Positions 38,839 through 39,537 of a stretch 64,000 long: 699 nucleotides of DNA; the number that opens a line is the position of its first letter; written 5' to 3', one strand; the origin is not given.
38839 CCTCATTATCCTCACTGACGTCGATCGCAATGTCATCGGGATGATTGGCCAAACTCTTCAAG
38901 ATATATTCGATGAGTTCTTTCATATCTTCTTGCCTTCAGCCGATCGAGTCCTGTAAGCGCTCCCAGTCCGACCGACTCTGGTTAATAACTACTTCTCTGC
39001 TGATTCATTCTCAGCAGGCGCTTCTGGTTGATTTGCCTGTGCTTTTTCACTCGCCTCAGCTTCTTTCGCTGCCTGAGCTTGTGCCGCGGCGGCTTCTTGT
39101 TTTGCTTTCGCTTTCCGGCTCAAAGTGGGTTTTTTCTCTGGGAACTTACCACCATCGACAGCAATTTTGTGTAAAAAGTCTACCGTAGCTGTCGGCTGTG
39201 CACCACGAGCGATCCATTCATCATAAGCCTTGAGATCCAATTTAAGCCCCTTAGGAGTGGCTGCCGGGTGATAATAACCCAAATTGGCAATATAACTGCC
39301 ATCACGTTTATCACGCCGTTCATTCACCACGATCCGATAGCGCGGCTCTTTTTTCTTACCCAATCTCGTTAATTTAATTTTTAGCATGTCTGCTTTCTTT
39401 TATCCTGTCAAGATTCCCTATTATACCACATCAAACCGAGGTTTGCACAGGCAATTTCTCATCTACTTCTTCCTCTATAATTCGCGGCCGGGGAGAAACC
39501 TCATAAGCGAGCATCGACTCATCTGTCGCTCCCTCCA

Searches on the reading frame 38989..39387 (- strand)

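Call 59: search_protein_families(library=pfam, proteins=[window:38989-39387:-], max_evalue=0.001)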
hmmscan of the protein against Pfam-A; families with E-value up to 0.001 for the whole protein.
window:38989-39387:- (132 aa): 1 family
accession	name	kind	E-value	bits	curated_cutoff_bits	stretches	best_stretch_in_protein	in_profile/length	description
PF00886.24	Ribosomal_S16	-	4.6e-19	68.5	27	1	8-66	1-62/62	Ribosomal protein S16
